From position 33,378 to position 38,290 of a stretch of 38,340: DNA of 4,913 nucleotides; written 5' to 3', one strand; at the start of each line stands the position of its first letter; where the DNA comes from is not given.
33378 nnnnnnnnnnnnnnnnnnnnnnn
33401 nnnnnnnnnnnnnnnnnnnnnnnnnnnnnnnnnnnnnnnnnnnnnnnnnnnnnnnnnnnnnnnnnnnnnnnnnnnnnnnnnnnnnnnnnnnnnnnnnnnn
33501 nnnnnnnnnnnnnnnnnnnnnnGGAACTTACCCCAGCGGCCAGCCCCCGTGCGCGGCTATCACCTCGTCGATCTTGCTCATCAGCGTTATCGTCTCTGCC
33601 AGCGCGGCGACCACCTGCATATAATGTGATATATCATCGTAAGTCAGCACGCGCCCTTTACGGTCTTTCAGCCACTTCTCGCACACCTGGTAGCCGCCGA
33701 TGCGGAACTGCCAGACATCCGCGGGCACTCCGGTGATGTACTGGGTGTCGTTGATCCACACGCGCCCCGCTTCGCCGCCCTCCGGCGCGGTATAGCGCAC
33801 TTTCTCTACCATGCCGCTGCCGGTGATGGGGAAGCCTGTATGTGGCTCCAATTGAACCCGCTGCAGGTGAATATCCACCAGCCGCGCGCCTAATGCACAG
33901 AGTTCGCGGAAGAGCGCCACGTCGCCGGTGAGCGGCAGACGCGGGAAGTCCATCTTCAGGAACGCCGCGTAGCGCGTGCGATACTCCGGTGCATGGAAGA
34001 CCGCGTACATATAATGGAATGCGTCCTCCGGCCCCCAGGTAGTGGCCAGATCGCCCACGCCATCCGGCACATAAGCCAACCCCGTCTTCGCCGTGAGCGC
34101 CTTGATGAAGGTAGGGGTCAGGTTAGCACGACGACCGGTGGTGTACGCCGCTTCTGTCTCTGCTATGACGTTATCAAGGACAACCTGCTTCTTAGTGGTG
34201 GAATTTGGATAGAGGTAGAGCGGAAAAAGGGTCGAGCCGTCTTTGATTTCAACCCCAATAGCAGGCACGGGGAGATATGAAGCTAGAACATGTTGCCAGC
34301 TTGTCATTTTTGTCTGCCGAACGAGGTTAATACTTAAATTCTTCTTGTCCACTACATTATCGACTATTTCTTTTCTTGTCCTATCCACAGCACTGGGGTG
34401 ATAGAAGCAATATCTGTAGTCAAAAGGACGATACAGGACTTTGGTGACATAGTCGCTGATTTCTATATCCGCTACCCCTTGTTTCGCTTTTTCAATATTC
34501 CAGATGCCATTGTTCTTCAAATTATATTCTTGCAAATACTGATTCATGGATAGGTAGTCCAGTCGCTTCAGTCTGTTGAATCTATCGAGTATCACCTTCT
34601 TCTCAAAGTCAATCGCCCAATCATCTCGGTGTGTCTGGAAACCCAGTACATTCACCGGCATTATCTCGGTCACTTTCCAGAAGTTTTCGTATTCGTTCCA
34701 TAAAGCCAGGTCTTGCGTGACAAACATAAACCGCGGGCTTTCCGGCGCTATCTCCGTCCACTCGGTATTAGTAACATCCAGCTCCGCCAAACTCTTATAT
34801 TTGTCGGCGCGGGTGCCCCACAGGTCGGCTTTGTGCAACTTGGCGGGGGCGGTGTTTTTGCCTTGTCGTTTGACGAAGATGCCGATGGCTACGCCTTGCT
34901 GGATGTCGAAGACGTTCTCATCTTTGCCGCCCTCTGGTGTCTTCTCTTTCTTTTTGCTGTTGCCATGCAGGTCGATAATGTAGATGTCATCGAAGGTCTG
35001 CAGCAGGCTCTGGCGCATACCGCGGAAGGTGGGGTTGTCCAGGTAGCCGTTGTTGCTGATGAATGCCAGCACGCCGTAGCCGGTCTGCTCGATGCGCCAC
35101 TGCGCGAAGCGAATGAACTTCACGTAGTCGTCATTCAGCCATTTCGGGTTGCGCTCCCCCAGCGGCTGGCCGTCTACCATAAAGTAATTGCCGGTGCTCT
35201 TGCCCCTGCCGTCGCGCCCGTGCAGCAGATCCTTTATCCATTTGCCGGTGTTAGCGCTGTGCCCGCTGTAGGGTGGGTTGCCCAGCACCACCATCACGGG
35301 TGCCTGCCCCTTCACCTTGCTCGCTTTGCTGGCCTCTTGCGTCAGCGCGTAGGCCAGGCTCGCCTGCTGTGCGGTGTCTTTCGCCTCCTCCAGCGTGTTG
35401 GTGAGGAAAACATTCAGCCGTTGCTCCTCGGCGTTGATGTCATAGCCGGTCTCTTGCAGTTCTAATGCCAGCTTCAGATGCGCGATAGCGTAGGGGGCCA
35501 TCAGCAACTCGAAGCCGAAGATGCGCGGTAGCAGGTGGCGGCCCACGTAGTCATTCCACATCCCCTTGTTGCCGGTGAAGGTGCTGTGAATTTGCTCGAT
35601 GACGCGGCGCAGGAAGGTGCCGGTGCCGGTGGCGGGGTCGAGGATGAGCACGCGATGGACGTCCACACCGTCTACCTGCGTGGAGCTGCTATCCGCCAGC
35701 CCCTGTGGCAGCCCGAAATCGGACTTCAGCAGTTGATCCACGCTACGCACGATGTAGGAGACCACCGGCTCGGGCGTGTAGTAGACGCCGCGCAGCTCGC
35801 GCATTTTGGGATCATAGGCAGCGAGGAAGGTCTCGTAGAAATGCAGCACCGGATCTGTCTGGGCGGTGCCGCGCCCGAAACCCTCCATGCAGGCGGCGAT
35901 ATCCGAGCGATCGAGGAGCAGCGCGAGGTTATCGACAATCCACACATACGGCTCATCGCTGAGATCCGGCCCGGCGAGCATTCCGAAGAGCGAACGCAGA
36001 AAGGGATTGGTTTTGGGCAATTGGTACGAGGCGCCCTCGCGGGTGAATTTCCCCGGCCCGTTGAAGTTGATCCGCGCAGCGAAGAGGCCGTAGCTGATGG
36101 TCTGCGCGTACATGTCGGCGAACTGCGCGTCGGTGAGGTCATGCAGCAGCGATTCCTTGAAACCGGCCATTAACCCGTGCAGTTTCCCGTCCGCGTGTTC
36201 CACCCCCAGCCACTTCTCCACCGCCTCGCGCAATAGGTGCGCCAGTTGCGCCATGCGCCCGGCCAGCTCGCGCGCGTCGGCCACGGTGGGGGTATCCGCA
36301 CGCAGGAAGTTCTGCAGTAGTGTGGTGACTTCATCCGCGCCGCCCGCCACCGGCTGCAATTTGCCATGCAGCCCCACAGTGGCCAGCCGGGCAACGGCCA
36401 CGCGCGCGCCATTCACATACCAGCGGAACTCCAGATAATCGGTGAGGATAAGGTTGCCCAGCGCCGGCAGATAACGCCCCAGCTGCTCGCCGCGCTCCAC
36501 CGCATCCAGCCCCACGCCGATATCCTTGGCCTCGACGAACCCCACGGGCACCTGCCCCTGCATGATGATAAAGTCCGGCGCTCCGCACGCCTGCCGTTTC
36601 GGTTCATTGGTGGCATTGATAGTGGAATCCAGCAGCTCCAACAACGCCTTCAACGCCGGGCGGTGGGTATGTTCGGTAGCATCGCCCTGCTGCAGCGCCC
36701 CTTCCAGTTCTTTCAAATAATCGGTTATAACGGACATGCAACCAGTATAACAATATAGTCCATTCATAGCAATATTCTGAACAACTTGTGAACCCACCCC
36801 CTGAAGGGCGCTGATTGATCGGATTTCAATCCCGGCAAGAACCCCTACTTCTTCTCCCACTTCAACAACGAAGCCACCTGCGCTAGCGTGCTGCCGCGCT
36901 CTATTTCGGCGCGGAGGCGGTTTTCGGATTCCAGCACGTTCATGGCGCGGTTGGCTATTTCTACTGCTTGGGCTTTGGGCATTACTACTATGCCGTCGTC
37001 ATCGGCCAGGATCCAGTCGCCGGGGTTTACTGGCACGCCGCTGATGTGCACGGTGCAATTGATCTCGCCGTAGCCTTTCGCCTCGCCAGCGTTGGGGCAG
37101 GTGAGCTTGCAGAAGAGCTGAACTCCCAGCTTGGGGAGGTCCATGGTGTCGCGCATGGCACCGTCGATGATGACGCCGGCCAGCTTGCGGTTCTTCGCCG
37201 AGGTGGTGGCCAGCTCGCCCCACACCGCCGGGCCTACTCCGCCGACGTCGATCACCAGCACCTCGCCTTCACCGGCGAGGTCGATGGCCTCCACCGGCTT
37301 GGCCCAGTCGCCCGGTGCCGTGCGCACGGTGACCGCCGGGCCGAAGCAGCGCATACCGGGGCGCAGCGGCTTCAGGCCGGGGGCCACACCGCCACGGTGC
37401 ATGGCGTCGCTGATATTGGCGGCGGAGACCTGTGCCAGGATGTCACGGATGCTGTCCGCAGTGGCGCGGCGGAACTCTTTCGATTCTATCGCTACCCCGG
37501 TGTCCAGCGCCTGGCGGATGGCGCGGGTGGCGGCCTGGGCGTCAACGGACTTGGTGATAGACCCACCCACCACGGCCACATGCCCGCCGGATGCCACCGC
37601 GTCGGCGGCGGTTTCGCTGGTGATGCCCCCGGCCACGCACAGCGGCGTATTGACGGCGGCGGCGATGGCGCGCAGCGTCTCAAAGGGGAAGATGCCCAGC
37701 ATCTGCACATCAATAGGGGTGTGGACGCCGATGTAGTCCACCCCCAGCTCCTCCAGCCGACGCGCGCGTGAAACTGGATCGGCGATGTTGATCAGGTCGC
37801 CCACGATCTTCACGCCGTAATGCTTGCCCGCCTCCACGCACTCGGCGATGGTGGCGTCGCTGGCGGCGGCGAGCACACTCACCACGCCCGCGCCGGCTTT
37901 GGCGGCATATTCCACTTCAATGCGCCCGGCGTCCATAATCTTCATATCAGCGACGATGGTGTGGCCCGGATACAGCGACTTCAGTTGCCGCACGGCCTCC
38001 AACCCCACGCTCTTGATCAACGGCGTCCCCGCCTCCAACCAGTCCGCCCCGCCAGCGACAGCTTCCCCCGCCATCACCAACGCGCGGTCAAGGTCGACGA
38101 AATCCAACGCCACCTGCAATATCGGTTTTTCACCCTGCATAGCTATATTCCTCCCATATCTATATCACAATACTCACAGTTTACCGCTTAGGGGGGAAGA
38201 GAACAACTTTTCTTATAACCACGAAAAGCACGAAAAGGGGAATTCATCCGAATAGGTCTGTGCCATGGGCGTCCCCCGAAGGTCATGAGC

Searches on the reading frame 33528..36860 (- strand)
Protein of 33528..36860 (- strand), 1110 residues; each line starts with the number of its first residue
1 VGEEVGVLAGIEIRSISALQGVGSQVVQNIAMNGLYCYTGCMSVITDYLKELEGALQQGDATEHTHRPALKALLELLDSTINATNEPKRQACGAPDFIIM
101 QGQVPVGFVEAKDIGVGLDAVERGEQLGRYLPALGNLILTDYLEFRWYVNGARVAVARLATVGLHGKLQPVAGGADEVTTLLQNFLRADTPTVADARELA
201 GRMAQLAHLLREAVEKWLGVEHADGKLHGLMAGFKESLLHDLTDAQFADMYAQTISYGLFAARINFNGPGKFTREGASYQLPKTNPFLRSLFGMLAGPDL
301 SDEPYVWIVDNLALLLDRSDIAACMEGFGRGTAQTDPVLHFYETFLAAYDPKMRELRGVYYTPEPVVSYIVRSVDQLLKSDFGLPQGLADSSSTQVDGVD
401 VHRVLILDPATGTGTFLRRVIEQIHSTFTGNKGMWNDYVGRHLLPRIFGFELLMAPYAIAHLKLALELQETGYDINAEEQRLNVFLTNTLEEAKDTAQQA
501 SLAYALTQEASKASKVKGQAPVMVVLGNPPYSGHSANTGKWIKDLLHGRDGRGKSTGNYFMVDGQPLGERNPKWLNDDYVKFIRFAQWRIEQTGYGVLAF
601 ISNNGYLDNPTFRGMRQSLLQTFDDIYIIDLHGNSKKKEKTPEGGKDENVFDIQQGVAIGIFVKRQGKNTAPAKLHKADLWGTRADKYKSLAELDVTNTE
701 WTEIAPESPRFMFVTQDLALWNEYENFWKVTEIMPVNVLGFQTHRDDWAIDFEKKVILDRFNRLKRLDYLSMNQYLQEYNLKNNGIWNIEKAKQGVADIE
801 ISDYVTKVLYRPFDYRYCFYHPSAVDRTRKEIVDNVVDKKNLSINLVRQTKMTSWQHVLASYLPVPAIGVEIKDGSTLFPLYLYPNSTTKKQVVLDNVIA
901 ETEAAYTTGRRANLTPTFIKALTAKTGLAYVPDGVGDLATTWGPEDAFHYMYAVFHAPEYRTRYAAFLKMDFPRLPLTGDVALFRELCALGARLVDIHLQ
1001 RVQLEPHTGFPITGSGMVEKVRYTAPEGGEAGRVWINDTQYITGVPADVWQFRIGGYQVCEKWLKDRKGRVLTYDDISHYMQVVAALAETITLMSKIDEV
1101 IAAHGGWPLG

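Call 24: search_protein_families(library=pfam, proteins=[window:33528-36860:-])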
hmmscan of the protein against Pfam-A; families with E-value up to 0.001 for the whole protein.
window:33528-36860:- (1110 aa): 4 families
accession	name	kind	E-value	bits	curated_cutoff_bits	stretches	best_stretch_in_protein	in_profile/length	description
PF18135.7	Type_ISP_C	-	1.2e-80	271.7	25.9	1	732-1095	1-341/342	Type ISP C-terminal specificity domain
PF02384.22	N6_Mtase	-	1.1e-08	35.2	20.4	1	336-535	4-139/311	N-6 DNA Methylase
PF20473.4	MmeI_Mtase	-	2.7e-06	27.2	27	1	402-545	19-159/259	MmeI, DNA-methyltransferase domain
PF07669.17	Eco57I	-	2.7e-05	24.8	25.3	1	447-633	3-166/171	Eco57I restriction-modification methylase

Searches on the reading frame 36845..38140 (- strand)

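Call 43: search_protein_families(library=pfam, proteins=[window:36845-38140:-], max_evalue=0.01)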
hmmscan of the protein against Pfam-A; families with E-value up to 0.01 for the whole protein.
window:36845-38140:- (431 aa): 5 families
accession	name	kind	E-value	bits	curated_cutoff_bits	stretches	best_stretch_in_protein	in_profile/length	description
PF03737.21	RraA-like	-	1.8e-45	155.3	24.5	1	241-386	2-152/152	Aldolase/RraA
PF00215.30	OMPdecase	-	5.5e-28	98.8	27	1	7-208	2-221/221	Orotidine 5'-phosphate decarboxylase / HUMPS family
PF02581.23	TMP-TENI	-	3.7e-05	23.6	27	1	125-191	107-177/180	Thiamine monophosphate synthase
PF05690.20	ThiG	-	0.00012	22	23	1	120-222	131-235/247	Thiazole biosynthesis protein ThiG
PF00977.27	His_biosynth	-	0.002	18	23.6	1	120-196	29-105/228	Histidine biosynthesis protein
